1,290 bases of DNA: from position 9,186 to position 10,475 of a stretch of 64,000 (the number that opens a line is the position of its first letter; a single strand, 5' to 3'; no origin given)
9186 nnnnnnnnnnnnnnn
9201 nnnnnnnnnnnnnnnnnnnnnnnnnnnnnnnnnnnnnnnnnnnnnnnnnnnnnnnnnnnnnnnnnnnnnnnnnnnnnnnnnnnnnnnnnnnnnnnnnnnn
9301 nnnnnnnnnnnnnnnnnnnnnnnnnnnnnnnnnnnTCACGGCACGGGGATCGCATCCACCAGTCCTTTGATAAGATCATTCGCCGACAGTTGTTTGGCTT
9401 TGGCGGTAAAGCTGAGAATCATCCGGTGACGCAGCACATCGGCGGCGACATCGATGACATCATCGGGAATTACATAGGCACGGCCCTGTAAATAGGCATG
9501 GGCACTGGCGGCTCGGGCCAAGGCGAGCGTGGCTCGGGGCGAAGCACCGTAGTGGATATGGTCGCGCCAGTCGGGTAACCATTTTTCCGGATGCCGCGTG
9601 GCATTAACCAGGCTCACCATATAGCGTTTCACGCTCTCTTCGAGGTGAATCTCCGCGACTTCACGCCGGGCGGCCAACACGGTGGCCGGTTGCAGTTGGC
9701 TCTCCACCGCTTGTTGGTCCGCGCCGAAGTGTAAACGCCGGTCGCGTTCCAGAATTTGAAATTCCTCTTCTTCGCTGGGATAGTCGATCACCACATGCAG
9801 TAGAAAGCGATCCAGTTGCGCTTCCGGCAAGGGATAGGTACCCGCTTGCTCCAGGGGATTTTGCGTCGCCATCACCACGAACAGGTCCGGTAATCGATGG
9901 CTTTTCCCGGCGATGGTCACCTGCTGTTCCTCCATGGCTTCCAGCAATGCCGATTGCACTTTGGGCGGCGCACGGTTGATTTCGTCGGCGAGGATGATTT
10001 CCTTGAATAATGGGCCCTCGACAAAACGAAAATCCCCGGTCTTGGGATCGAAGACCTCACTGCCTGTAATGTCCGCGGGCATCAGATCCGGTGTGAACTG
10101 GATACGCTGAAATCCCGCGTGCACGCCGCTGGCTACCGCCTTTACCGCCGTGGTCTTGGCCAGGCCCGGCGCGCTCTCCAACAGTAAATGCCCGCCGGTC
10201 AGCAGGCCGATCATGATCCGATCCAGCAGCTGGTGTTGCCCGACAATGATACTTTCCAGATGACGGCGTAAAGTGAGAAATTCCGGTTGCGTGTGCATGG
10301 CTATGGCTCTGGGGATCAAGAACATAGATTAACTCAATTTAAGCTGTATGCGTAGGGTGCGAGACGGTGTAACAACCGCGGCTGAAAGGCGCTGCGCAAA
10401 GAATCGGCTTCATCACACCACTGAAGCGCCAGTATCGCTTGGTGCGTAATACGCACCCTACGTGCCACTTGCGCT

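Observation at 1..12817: Bat-type MoxR/VWA operon flanked by two class III nucleotide cyclases, one a zinc-ribbon-STAND-TPR giant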

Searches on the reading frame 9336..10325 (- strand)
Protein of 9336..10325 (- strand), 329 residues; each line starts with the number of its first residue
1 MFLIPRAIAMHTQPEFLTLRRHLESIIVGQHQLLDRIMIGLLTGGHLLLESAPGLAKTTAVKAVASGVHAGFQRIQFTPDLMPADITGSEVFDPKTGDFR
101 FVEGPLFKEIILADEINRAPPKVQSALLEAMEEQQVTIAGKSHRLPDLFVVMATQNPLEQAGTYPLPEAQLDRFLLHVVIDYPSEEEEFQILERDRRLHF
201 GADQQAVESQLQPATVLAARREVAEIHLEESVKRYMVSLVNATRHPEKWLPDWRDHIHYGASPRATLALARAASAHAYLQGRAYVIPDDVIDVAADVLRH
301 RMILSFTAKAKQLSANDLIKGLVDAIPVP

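Call 7: search_protein_families(library=pfam, proteins=[window:9336-10325:-], max_evalue=0.01)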
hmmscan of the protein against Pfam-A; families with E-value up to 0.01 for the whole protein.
window:9336-10325:- (329 aa): 8 families
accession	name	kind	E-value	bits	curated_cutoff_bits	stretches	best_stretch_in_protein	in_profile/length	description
PF07726.17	AAA_3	-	6.4e-63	210.9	27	1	46-176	1-131/131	ATPase family associated with various cellular activities (AAA)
PF17863.7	AAA_lid_2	-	2.4e-21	75.7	22.7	1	256-319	8-71/74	AAA lid domain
PF20030.5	bpMoxR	-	3.5e-13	49.6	27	1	21-199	8-185/205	MoxR domain in the MoxR-vWA-beta-propeller ternary systems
PF07728.20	AAA_5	-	2.2e-12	47.6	22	1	46-174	1-139/139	AAA domain (dynein-related subfamily)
PF00493.29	MCM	-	1.5e-07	31.2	23.3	1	45-159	58-175/224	MCM P-loop domain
PF00158.32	Sigma54_activat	-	0.0001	22.4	20.2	1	110-161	96-148/168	Sigma-54 interaction domain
PF00004.35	AAA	-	0.00015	22.7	21.2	1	48-157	2-111/131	ATPase family associated with various cellular activities (AAA)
PF05496.18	RuvB_N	-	0.00022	21.5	27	1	45-138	34-115/159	Holliday junction DNA helicase RuvB P-loop domain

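Call 8: find_encoding_contigs(protein=window:9336-10325:-, flank=10000, max_places=6)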
Protein window:9336-10325:- (329 aa): no gene with exactly this product is on record in the collection.

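Call 10: find_encoding_contigs(protein=window:9336-10298:-, flank=10000, max_places=6)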
Protein window:9336-10298:- (320 aa): 1 contig read that carries it; 1 place shown.
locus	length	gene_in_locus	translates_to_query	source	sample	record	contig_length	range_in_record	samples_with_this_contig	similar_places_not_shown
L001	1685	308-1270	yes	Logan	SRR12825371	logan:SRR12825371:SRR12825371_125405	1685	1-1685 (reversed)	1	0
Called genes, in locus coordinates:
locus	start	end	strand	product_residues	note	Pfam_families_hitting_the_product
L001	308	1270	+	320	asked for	PF20030:bpMoxR, PF00493:MCM, PF07726:AAA_3, PF07728:AAA_5, PF17863:AAA_lid_2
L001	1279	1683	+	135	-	?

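Call 29: search_protein_families(library=ncbifam, proteins=[window:9336-10298:-], max_evalue=0.001)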
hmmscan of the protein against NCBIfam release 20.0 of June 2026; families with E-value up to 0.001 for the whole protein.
window:9336-10298:- (320 aa): 9 families
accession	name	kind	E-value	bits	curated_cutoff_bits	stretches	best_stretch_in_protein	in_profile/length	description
TIGR02442.1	Cob-chelat-sub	hypoth_equivalog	6.3e-13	48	779.45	1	100-295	129-312/641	putative cobaltochelatase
TIGR02031.1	BchD-ChlD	equivalog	3.4e-11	42.5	499.55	1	101-299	94-277/608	magnesium chelatase ATPase subunit D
TIGR02030.1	BchI-ChlI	equivalog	6.1e-08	32.2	466.95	1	104-293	137-314/337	magnesium chelatase ATPase subunit I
TIGR02640.1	gas_vesic_GvpN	equivalog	7.8e-07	28.9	266.8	1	103-185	110-196/262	gas vesicle protein GvpN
NF010054.0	PRK13531.1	equivalog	1.3e-06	27.8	681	1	10-282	14-278/498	ATPase RavA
NF040949.1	minchrom_main_MCM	domain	1.1e-05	23.9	940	1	73-281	360-581/682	minichromosome maintenance protein MCM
NF047784.1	MadB_ATPase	equivalog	4.5e-05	22.8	475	1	101-185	141-220/298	MadB family AAA-type ATPase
NF000868.0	PRK00080.1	equivalog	0.00038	19.4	282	0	36-130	52-134/330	Holliday junction branch migration DNA helicase RuvB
TIGR00635.1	ruvB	equivalog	0.00045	19.4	299.05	0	36-186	31-171/305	Holliday junction branch migration DNA helicase RuvB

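Call 30: search_protein_families(library=padloc, proteins=[window:9336-10298:-], max_evalue=0.001)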
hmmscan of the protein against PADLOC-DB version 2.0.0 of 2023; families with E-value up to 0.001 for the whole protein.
window:9336-10298:- (320 aa): 0 families

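Call 32: find_related_loci(query=A2, collection=genome_contigs, flank=10000)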
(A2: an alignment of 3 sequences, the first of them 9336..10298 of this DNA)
Query A2 (320 aa) in genome_contigs; peptide patterns used: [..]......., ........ (x = any residue, [..] = any of these).
600 stretches matched a pattern (row limit reached: there are more); 593 encode a relative of the query (tblastn E <= 1e-3); the best 80 are kept; 80 distinct loci.
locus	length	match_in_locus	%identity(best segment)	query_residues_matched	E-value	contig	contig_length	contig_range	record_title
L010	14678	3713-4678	57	4-320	3e-124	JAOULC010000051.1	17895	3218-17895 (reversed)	MAG: Gammaproteobacteria bacterium isolate 8_1_Jan_SF_Bin65 8_1_Jan_SF_Bin65_scaffold_1332_c1, whole genome shotgun sequ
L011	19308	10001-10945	58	3-317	3e-117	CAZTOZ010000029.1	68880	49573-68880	MAG TPA_asm: uncultured Thiotrichales bacterium isolate binchicken_co219_185 genome assembly, contig: k141_183361, whole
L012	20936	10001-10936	54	9-320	4e-111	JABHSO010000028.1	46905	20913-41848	MAG: Gammaproteobacteria bacterium isolate SI039_bin4 k141_1792798, whole genome shotgun sequence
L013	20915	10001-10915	51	18-320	9e-101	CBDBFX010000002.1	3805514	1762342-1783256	MAG: Arenicellales bacterium isolate c4146e73-4be1-4a34-b31a-2fb090582083 genome assembly, contig: contig_2, whole genom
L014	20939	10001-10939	48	7-318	9e-91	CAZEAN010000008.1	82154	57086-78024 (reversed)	MAG TPA_asm: uncultured Isosphaeraceae bacterium isolate SRP128890_co1_113 genome assembly, contig: NODE_479_length_8215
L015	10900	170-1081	45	9-320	3e-89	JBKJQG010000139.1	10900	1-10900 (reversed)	MAG: Bacteroidia bacterium isolate ant_bin.490 k117_1561989, whole genome shotgun sequence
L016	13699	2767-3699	49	12-318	2e-88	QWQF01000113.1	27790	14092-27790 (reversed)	MAG: Planctomycetota bacterium isolate ZH-3NOV15-plancto1 ZH-3NOV15-C1558, whole genome shotgun sequence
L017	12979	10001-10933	45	10-319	4e-88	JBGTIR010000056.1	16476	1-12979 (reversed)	MAG: Planctomycetaceae bacterium isolate JTS-RE27 k141_7437477, whole genome shotgun sequence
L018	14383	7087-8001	48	10-320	1e-88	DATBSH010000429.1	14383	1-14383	MAG TPA_asm: Pyrinomonadaceae bacterium isolate SMAG_U4152 k141_1856984, whole genome shotgun sequence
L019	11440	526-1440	47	10-320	4e-87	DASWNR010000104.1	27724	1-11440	MAG TPA_asm: Pyrinomonadaceae bacterium isolate SMAG_U3419 k141_211737, whole genome shotgun sequence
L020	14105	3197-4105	45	10-320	2e-86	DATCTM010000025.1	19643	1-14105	MAG TPA_asm: Vicingaceae bacterium isolate SMAG_U7331 k141_232922, whole genome shotgun sequence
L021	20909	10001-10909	45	10-320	3e-86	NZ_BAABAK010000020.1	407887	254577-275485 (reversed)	Pedobacter ginsengiterrae strain JCM 17338 sequence20, whole genome shotgun sequence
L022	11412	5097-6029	44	10-320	1e-85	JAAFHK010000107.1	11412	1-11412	MAG: Cytophagales bacterium isolate bin70.metabat.ball.157 WN_Cytophagales_3_scaffold_107, whole genome shotgun sequence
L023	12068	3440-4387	46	4-318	9e-86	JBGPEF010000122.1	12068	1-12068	MAG: Tepidisphaeraceae bacterium isolate OBJ_0618_7090110_97 k141_6560598_length_12068_cov_10.9854, whole genome shotgun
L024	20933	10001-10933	45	8-317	1e-85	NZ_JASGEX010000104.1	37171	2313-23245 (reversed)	MAG: Parafilimonas sp. isolate 8M025 JMF-2106-05-0008A.bin.25_103, whole genome shotgun sequence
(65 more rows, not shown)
